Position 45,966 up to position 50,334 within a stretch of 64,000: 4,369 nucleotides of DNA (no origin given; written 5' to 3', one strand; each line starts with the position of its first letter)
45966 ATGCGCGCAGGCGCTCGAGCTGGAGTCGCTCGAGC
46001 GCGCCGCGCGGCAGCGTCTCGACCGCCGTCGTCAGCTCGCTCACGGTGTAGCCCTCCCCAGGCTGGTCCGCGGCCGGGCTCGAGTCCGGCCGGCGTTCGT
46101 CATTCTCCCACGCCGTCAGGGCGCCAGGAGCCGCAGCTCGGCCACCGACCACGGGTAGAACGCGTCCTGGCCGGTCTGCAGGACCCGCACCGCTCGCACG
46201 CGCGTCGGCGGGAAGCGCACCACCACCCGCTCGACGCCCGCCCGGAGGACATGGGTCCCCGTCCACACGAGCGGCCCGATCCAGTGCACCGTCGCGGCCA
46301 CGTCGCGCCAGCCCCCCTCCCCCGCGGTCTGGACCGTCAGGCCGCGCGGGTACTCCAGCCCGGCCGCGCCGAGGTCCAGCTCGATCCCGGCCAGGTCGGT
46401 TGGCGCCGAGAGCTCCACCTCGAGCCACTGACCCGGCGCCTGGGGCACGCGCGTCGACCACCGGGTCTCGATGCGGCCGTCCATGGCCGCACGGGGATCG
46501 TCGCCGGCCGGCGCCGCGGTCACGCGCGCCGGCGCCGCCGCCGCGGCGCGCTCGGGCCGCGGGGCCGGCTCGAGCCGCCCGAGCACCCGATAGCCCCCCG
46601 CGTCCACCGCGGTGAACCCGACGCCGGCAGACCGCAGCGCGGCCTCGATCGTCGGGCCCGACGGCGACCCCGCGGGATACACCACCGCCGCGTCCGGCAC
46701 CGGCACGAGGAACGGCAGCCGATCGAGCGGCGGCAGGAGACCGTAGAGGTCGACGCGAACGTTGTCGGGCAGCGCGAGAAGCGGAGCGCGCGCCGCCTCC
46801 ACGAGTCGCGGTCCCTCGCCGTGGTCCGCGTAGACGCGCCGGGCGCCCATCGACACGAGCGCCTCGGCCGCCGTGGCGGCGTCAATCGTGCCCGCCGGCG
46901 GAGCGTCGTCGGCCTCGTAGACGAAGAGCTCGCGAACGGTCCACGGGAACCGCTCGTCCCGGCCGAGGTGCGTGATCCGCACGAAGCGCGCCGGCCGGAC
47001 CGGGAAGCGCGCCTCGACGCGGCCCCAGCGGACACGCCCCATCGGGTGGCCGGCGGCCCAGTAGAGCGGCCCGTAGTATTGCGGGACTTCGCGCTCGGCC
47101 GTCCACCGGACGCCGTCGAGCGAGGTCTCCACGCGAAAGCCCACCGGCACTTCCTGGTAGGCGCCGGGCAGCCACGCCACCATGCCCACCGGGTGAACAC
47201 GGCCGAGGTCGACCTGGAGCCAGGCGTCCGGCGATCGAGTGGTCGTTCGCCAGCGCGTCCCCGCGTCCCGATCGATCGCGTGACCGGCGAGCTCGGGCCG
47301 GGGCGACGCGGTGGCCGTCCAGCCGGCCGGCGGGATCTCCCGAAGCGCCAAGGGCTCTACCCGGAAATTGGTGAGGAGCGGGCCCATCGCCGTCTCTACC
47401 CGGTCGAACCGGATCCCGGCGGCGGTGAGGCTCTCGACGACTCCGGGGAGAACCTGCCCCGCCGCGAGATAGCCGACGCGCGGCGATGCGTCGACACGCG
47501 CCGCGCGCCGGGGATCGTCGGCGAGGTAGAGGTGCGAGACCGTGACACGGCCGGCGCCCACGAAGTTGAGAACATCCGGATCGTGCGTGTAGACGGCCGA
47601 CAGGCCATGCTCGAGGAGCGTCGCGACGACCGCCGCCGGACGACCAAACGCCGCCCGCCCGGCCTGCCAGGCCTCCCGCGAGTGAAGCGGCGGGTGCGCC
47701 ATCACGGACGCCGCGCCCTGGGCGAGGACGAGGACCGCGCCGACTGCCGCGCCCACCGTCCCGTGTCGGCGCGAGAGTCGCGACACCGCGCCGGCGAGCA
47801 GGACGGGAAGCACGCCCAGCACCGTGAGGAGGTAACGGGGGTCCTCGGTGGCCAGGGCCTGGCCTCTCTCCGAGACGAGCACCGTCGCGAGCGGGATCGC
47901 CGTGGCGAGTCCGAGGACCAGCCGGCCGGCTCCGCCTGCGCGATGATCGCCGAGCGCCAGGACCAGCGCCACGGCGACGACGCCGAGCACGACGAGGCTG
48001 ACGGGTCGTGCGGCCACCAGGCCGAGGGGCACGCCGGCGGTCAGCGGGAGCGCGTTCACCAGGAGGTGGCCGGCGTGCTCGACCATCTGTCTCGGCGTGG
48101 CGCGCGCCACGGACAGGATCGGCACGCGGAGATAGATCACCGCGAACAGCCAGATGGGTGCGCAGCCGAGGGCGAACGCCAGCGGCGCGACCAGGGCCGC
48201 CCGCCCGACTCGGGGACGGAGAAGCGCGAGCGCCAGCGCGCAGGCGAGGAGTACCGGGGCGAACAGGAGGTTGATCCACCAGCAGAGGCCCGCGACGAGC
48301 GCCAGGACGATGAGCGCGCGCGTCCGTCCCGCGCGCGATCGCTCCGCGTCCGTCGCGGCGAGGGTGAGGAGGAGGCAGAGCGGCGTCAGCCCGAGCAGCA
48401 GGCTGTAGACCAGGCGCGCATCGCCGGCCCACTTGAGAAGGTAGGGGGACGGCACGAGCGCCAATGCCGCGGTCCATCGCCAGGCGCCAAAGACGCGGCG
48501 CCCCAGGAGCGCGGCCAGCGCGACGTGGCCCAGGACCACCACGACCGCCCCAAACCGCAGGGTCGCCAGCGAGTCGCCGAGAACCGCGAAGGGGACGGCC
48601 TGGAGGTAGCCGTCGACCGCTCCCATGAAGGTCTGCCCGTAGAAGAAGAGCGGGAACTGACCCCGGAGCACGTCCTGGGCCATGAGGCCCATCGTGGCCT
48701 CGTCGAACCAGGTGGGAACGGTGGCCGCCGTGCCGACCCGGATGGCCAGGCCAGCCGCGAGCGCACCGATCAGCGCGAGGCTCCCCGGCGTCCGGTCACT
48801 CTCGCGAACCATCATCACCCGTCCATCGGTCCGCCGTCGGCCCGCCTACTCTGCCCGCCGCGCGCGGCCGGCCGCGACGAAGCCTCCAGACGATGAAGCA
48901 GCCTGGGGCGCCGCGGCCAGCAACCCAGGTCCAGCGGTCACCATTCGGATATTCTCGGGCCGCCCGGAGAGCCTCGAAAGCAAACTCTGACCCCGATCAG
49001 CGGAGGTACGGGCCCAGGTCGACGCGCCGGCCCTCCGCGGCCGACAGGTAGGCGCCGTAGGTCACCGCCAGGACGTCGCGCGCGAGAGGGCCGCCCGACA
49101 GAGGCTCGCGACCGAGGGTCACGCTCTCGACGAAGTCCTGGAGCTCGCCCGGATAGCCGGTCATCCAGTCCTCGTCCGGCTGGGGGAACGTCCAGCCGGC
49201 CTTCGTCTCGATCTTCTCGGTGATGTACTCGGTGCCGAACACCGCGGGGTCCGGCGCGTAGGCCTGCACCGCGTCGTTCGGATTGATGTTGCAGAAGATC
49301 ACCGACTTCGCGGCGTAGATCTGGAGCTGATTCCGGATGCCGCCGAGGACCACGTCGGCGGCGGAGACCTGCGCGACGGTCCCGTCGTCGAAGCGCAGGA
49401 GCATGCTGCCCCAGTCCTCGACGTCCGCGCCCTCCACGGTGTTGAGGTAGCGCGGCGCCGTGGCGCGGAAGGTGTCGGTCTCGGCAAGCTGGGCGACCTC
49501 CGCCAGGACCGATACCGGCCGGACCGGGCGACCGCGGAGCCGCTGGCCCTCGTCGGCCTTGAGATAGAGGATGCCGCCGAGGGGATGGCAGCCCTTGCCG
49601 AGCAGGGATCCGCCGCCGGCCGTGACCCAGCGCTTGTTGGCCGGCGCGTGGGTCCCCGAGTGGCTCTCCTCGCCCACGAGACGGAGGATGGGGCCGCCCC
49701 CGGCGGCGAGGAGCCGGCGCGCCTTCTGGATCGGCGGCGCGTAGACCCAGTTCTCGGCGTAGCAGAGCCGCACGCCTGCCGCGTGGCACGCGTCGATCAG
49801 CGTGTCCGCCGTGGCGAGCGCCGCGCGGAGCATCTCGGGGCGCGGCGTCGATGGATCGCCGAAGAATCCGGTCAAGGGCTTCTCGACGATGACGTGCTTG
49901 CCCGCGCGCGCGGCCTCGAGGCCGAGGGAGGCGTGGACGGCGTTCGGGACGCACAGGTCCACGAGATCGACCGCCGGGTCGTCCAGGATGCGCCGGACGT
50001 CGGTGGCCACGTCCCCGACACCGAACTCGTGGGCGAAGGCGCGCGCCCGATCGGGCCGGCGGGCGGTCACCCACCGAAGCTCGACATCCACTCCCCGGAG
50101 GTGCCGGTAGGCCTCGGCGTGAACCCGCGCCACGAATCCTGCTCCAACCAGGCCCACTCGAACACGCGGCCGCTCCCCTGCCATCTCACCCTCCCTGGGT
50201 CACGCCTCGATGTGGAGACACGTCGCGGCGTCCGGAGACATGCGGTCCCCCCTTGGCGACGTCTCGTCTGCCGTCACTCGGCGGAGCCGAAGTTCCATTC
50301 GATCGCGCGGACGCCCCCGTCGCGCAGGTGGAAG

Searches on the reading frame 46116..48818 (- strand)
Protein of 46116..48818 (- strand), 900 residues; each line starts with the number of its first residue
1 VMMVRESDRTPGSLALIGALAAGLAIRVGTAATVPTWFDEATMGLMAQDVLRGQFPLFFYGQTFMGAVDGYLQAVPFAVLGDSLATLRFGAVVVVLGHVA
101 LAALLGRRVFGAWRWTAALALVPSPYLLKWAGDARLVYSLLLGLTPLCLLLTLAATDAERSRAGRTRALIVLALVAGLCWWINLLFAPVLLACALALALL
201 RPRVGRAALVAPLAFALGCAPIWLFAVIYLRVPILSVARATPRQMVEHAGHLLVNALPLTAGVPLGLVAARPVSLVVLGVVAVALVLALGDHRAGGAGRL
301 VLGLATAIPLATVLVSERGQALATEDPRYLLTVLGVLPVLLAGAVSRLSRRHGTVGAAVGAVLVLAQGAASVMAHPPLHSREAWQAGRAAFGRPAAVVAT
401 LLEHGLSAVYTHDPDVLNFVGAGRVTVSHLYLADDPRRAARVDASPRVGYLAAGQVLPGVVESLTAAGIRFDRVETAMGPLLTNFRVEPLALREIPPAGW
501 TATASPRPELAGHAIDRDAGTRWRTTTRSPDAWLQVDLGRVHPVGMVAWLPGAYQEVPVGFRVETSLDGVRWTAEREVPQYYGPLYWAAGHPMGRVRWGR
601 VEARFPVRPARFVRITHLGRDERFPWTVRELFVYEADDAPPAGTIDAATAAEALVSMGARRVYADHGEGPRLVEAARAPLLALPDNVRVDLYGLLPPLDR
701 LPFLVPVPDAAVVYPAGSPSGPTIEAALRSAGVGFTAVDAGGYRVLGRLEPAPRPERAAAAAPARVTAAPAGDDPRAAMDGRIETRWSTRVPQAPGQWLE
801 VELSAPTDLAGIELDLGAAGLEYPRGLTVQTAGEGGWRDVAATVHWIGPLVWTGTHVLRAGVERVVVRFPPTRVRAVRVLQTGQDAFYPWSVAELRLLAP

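Call 6: search_protein_families(library=pfam, proteins=[window:46116-48818:-], max_evalue=0.01)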
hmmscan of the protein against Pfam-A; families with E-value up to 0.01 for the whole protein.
window:46116-48818:- (900 aa): 2 families
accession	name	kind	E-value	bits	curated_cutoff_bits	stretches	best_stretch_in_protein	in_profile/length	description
PF00754.31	F5_F8_type_C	-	9.2e-20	71.5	28.2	2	772-887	12-118/127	F5/8 type C domain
PF22633.2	F5_F8_type_C_2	-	5.6e-15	56.2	27.8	2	513-574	1-64/91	NedA-like, galactose-binding domain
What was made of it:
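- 46116..48818 (-): ArnT-like GT-C membrane glycosyltransferase (about 470 aa, polytopic) fused to two CBM32/discoidin domains (900 aa in all); candidate final transferase at the outer face of the membrane. F5/8 type C domains (call 6).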

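Call 8: search_protein_families(library=ncbifam, proteins=[window:46116-48818:-], max_evalue=0.001)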
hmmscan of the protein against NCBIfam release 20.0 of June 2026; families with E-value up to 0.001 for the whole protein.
window:46116-48818:- (900 aa): 0 families

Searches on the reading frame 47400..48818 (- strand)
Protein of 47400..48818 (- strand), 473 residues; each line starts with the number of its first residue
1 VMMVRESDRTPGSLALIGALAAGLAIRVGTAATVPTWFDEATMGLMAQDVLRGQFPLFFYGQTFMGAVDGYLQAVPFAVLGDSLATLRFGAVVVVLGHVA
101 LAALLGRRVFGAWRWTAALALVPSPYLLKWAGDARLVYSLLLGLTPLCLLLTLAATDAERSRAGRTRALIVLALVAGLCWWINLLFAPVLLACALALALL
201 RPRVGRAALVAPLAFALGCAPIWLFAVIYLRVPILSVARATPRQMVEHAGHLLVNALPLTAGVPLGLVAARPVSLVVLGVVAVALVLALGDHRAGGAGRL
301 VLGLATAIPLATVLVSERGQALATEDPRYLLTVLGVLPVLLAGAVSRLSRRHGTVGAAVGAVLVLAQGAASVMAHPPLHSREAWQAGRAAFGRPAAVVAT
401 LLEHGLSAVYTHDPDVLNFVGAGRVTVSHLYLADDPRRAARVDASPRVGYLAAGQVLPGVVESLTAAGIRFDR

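Call 66: search_protein_families(library=pfam, proteins=[window:47400-48818:-], max_evalue=10)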
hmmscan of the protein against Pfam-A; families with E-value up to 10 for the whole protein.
window:47400-48818:- (473 aa): 0 families

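Call 67: search_solved_structures(query=window:47400-48818:-, max_evalue=10)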
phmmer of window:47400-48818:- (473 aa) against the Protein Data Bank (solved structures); distinct sequences matched with E-value up to 10: 0.

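Call 68: find_homologous_proteins(query=window:47400-48818:-, max_evalue=0.00001)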
Query window:47400-48818:- (473 aa): 7 proteins with E <= 0.00001 among 8000 candidates.
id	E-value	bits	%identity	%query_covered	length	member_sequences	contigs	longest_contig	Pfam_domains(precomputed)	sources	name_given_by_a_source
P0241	4.0e-150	519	58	100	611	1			PF00754.32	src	-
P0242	1.6e-147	510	62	91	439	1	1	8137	-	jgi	jgi:hypothetical protein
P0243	4.6e-130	453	63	79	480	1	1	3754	-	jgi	jgi:hypothetical protein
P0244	8.5e-117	409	60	76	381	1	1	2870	-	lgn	-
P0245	1.6e-111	392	65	65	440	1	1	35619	-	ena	-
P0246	1.7e-83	299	48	81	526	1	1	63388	PF00754.32,PF22633.4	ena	-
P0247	4.4e-53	199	57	41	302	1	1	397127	-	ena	-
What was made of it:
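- Tried and rejected: None were found (calls 66, 67), and the first homologue search gave only 7 hits (call 68).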

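Call 82: search_protein_representatives(protein=window:47400-48818:-)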
Query: 473 residues. Proteins with E-value up to 0.001 (for the whole library): 1726; up to 1e-10: 282; up to 1e-30: 19. The best 150 are listed.
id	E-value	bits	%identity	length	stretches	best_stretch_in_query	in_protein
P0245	5.0e-112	391.5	65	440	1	43-357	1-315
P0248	1.7e-105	369.9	50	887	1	19-473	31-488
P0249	6.9e-103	361.4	51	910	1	15-473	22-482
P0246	5.5e-84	299.1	53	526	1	90-473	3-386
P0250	5.9e-63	229.7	64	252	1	16-208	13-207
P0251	1.7e-62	228.2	48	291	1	15-270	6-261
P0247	1.4e-53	198.9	54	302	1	139-390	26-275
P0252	1.2e-52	195.8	67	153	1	312-464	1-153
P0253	9.0e-44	166.5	60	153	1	177-328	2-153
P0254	9.4e-40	153.3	67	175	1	7-127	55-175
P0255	6.1e-38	147.3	35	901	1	17-469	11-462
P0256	3.0e-37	145.0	35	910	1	16-471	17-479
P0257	3.2e-37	144.9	71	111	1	9-112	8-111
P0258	1.9e-36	142.4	48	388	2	46-241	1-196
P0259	6.6e-36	140.6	35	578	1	17-472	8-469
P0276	3.4e-24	102.0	32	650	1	13-468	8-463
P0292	5.9e-21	91.3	27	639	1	18-410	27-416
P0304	5.6e-19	84.8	26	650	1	31-378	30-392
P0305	5.9e-19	84.7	31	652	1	20-471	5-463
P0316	7.5e-18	81.1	31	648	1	14-450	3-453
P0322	3.3e-17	79.0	32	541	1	14-411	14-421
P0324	4.2e-17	78.6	30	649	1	19-464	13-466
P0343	4.6e-16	75.2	33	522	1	12-411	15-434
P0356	6.6e-15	71.4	34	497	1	21-453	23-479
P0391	1.4e-13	67.0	30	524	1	22-451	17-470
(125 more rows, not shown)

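Call 83: search_protein_families(library=pfam, proteins=[P0276, P0292, P0304, P0305, P0316, P0324, P0322, P0343, P0356, P0391], max_evalue=0.01)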
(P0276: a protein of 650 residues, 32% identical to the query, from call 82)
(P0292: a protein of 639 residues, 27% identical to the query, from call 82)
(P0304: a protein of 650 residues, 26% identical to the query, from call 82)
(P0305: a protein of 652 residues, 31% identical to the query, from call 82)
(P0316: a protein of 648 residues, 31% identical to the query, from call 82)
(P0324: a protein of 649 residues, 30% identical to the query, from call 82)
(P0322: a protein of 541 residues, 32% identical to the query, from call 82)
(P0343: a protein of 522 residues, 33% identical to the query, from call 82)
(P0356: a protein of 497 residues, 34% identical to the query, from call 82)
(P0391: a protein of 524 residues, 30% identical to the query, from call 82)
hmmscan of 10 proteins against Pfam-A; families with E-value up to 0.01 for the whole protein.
P0276 (650 aa): 3 families
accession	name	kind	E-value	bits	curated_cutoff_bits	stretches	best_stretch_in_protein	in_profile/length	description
PF00754.31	F5_F8_type_C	-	1.3e-13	51.6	28.2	1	497-625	7-126/127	F5/8 type C domain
PF13231.12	PMT_2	-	5e-09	37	26.1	1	63-213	5-151/160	Dolichyl-phosphate-mannose-protein mannosyltransferase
PF22633.2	F5_F8_type_C_2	-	8.7e-08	33.1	27.8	1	509-579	1-72/91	NedA-like, galactose-binding domain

P0292 (639 aa): 2 families
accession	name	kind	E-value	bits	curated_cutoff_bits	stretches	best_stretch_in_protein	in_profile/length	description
PF00754.31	F5_F8_type_C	-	3.4e-07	30.9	28.2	1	517-631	9-122/127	F5/8 type C domain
PF13231.12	PMT_2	-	0.00034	21.3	26.1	1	78-231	7-155/160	Dolichyl-phosphate-mannose-protein mannosyltransferase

P0304 (650 aa): 3 families
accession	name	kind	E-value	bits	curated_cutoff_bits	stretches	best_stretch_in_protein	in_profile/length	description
PF00754.31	F5_F8_type_C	-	1.4e-11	45.1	28.2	1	527-643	11-124/127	F5/8 type C domain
PF22633.2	F5_F8_type_C_2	-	3.3e-06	28.1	27.8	1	532-629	1-90/91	NedA-like, galactose-binding domain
PF13231.12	PMT_2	-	0.0074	16.9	26.1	1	70-213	7-141/160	Dolichyl-phosphate-mannose-protein mannosyltransferase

P0305 (652 aa): 1 family
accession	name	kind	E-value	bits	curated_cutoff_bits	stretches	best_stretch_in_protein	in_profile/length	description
PF13231.12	PMT_2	-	0.0031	18.2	26.1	1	53-193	5-140/160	Dolichyl-phosphate-mannose-protein mannosyltransferase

P0316 (648 aa): 4 families
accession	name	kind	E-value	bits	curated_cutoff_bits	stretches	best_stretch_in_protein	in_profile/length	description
PF00754.31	F5_F8_type_C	-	8.6e-16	58.7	28.2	1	514-637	7-124/127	F5/8 type C domain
PF22633.2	F5_F8_type_C_2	-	1.8e-10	41.7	27.8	1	521-598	2-74/91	NedA-like, galactose-binding domain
PF13231.12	PMT_2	-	2.6e-07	31.4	26.1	1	61-210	7-148/160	Dolichyl-phosphate-mannose-protein mannosyltransferase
PF10225.14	NEMP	-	0.0063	16.6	28.7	1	265-403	86-215/249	NEMP family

P0324 (649 aa): 3 families
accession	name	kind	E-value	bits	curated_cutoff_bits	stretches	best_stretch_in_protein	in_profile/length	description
PF00754.31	F5_F8_type_C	-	1.4e-08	35.3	28.2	1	518-637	11-121/127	F5/8 type C domain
PF13231.12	PMT_2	-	8.5e-07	29.8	26.1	1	61-220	4-159/160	Dolichyl-phosphate-mannose-protein mannosyltransferase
PF22633.2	F5_F8_type_C_2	-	0.00015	22.8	27.8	1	524-593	2-71/91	NedA-like, galactose-binding domain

P0322 (541 aa): 1 family
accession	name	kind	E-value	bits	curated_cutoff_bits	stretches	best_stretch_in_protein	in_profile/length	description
PF13231.12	PMT_2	-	9.7e-10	39.3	26.1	1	66-199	2-133/160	Dolichyl-phosphate-mannose-protein mannosyltransferase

P0343 (522 aa): 1 family
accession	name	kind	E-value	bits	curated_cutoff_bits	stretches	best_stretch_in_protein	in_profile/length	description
PF13231.12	PMT_2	-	1.4e-05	25.8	26.1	1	75-228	7-157/160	Dolichyl-phosphate-mannose-protein mannosyltransferase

P0356 (497 aa): 0 families

P0391 (524 aa): 0 families
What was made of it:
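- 46116..48818 (-): 8 of 10 remote homologues hit PF13231 PMT_2 (call 83).
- On GT-C glycosyltransferase (ArnT/PMT_2-like), for the neighbouring gene 46116-48818: 8 of 10 remote homologues hit PF13231, four of them above the gathering score (call 83).
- Closest known: ArnT. Same: Its relatives hit PMT_2 (call 83).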

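Call 87: search_solved_structures(query=A5, max_evalue=1)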
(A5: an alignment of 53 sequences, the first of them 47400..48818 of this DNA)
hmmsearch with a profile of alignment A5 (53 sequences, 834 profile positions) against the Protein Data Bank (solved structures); distinct sequences matched with E-value up to 1: 111 (the best 60 are shown).
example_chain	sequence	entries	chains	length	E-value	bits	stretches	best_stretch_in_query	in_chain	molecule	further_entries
2jd9_A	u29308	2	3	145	1e-14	56.9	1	501-640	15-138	YECBM32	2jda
8ayr_A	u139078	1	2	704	5.3e-14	54.6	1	492-636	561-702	Coagulation factor 5/8 type domain protein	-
5zu6_A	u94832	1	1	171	3.1e-13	52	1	501-633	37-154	CBM32 domain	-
9g43_A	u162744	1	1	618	3.2e-13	52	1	495-643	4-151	Galactose oxidase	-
9g8h_A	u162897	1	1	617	3.8e-13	51.7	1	495-643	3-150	Galactose oxidase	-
5zu5_A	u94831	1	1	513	1.5e-12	49.8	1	503-636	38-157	alginate lyase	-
2wq8_A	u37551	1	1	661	1.5e-12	49.8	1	494-642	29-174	GALACTOSE OXIDASE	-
6xlt_A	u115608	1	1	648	1.7e-12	49.6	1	494-642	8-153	Galactose oxidase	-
9ndr_A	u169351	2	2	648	1.7e-12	49.6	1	494-642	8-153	Galactose oxidase | F5/8 type C domain-containing protein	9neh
6xlr_A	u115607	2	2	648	1.7e-12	49.6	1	494-642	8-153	Galactose oxidase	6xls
8tx5_A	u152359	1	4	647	1.7e-12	49.6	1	494-642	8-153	Galactose oxidase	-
7w12_A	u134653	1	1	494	1.7e-12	49.5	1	504-636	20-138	Alginate lyase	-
1k3i_A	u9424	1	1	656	1.8e-12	49.5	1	490-642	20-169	Galactose Oxidase Precursor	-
8tx6_A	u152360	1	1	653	2.4e-12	49.1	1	494-642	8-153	Galactose oxidase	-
1t2x_A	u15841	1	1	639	3.7e-12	48.4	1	495-642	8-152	Galactose Oxidase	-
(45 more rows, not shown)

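Call 95: predict_structure(alignment_id=A5)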
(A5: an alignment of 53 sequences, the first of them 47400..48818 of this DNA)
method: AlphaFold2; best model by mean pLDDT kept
length: 473 residues; sequences in the alignment: 53
mean_pLDDT: 94.3   pTM: 0.92
mean pLDDT of the five models: 94.3, 93.2, 92.7, 92.0, 92.0
residues with pLDDT >= 90: 430; 70-90: 32; 50-70: 7; < 50: 4
segments of 3 or more residues with pLDDT < 50: 1-4
pLDDT, mean of each block of 10 residues (from residue 1): 49 90 97 95 97 96 94 98 97 96 98 97 95 92 98 97 97 98 96 98 93 98 96 88 98 96 92 93 96 95 98 97 96 97 97 97 96 96 98 97 97 95 95 88 95 84 92 89
secondary structure, 60 per line:
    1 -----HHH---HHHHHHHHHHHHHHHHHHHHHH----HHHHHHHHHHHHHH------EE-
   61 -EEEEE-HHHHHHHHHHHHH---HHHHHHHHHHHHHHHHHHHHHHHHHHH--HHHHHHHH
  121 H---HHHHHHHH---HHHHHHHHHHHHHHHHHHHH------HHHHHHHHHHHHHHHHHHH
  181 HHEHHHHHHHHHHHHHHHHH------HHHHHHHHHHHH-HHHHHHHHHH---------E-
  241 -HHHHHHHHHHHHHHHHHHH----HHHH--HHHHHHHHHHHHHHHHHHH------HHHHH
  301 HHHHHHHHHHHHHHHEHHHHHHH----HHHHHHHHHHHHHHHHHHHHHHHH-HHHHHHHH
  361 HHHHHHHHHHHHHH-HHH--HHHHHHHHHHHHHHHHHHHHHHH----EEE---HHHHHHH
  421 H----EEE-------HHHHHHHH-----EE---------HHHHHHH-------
elements in order: H12-33 H38-51 E62-66 H68-80 H84-110 H113-121 H125-132 H136-155 H162-182 H184-200 H207-218 H220-229 H242-260 H265-268 H271-289 H296-315 H317-323 H328-351 H353-374 H381-403 E408-410 H414-421 E426-428 H436-443 H460-466
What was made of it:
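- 46116..48818 (-): AF2 pLDDT 94 (call 95).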

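Call 97: fold_search(model_id=the predicted structure, library=pdb)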
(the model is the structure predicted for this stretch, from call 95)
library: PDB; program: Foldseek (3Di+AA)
matches with E <= 10: 403; with E <= 0.001: 6
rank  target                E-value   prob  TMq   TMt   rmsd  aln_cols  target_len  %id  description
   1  5f15                  9.8e-07  1.00  0.63  0.56   7.9       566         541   15  Crystal Structure of ArnT from Cupriavidus metallidurans bound to Undecaprenyl phosphate (released 2016-02-17)
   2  5ezm                  1.1e-06  1.00  0.64  0.57   6.8       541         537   14  Crystal Structure of ArnT from Cupriavidus metallidurans in the apo state (released 2016-02-17)
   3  8b6l_I                6.0e-04  1.00  0.50  0.37  14.8       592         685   13  Subtomogram average of the human Sec61-TRAP-OSTA-translocon (released 2022-12-07)
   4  3waj                  8.4e-04  1.00  0.49  0.32  13.9       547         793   13  Crystal structure of the Archaeoglobus fulgidus oligosaccharyltransferase (O29867_ARCFU) complex with Zn and sulfate (released 2013-10-30)
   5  3wak                  8.4e-04  1.00  0.48  0.28  10.7       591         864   11  Crystal structure of the Archaeoglobus fulgidus oligosaccharyltransferase (O29867_ARCFU) in the apo form (released 2013-10-30)
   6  7oci_F                9.1e-04  1.00  0.51  0.40  10.3       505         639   10  Cryo-EM structure of yeast Ost6p containing oligosaccharyltransferase complex (released 2022-02-16)
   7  5ogl_A                1.2e-03  1.00  0.44  0.32  10.4       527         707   11  Structure of bacterial oligosaccharyltransferase PglB in complex with an acceptor peptide and an lipid-linked oligosac (released 2017-10-25)
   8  6gxc_A                1.4e-03  1.00  0.48  0.34   8.9       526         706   12  Bacterial oligosaccharyltransferase PglB in complex with an inhibitory peptide and a reactive lipid-linked oligosaccha (released 2018-11-14)
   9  8pn9_A                1.6e-03  1.00  0.53  0.40  10.3       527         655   12  Structure of human oligosaccharyltransferase OST-A complex bound to NGI-1 (released 2024-05-08)
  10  9n9j_I                1.8e-03  1.00  0.51  0.37  15.2       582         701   13  Structure of a GRP94 folding intermediate engaged with a CCDC134- and FKBP11-bound secretory translocon (released 2025-11-19)
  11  6s7t_A                2.8e-03  1.00  0.50  0.36  12.9       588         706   12  Cryo-EM structure of human oligosaccharyltransferase complex OST-B (released 2019-12-18)
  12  7e9s_A                3.1e-03  1.00  0.45  0.28  10.7       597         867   10  Archaeal oligosaccharyltransferase AglB from Archaeoglobus fulgidus in complex with an inhibitory peptide and a dolich (released 2021-09-08)
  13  8age_A                3.8e-03  1.00  0.52  0.40  11.2       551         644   10  Structure of yeast oligosaccharylransferase complex with acceptor peptide bound (released 2022-12-07)
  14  6ezn_F                4.9e-03  1.00  0.50  0.39  11.4       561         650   10  Cryo-EM structure of the yeast oligosaccharyltransferase (OST) complex (released 2018-01-17)
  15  6s7o_A                6.3e-03  1.00  0.53  0.41  10.0       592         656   12  Cryo-EM structure of human oligosaccharyltransferase complex OST-A (released 2019-12-18)
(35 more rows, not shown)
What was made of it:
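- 46116..48818 (-): Best Foldseek hits are ArnT 5f15/5ezm at TM 0.63-0.64, then STT3, PglB, AglB and PMT (call 97).
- On GT-C glycosyltransferase (ArnT/PMT_2-like), for the neighbouring gene 46116-48818: The top Foldseek hits are ArnT at TM 0.63-0.64, followed by STT3, PglB, AglB and PMT (calls 95, 97).
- Closest known: ArnT. Same: The N-terminal 470 aa of the neighbouring 900-aa protein has the ArnT fold (TM 0.63-0.64, call 97).
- Tried and rejected: The question was resolved through the representative library and structure prediction (calls 82, 83, 95, 97).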

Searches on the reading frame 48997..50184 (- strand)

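Call 6: search_protein_families(library=pfam, proteins=[window:48997-50184:-], max_evalue=0.01)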
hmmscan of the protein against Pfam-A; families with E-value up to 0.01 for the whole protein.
window:48997-50184:- (395 aa): 4 families
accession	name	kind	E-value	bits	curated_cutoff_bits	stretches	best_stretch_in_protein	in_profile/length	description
PF01408.29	GFO_IDH_MocA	-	1e-20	75.1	24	1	8-105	1-96/120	Oxidoreductase family, NAD-binding Rossmann fold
PF22725.1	GFO_IDH_MocA_C3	-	1.8e-08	34.9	27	1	152-293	1-120/124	GFO/IDH/MocA C-terminal domain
PF02894.22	GFO_IDH_MocA_C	-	7.8e-05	23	22.9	1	191-390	40-218/218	Oxidoreductase family, C-terminal alpha/beta domain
PF03447.22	NAD_binding_3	-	0.00012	23.3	24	1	10-100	2-87/116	Homoserine dehydrogenase, NAD binding domain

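Call 8: search_protein_families(library=ncbifam, proteins=[window:48997-50184:-], max_evalue=0.001)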
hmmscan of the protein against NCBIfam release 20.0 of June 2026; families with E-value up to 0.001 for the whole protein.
window:48997-50184:- (395 aa): 9 families
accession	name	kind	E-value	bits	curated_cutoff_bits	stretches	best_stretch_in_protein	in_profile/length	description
NF052479.1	LevoglcsnDh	equivalog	3.3e-22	78.7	650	1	8-308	4-299/386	levoglucosan dehydrogenase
TIGR04380.1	myo_inos_iolG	equivalog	1.8e-18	66.5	355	1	8-104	2-97/330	inositol 2-dehydrogenase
NF040723.1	UDP-GlcNAcDh_Arch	equivalog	1.3e-13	51.2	450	1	8-105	1-94/302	UDP-N-acetylglucosamine 3-dehydrogenase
NF008607.0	PRK11579.1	subfamily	2.2e-11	43.3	330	1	7-105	4-98/346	oxidoreductase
NF052679.1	InsChiInosDhIolG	equivalog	5.6e-07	28.9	540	1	8-105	3-100/343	bifunctional inositol 2-dehydrogenase/D-chiro-inositol 1-dehydrogenase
NF041392.1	XylDh_Gfo6_Halo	equivalog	1.3e-06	27.5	350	1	71-162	82-158/350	D-xylose 1-dehydrogenase Gfo6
NF005603.0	PRK07340.1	equivalog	8.9e-05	21.9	266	1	6-157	126-271/307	delta(1)-pyrroline-2-carboxylate reductase family protein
NF007574.0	PRK10206.1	equivalog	0.00013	21.2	352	1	59-106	53-100/345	oxidoreductase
NF058563.1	BT_2159_fam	equivalog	0.00034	19.7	650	1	8-105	1-96/350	disaccharide 3-dehydrogenase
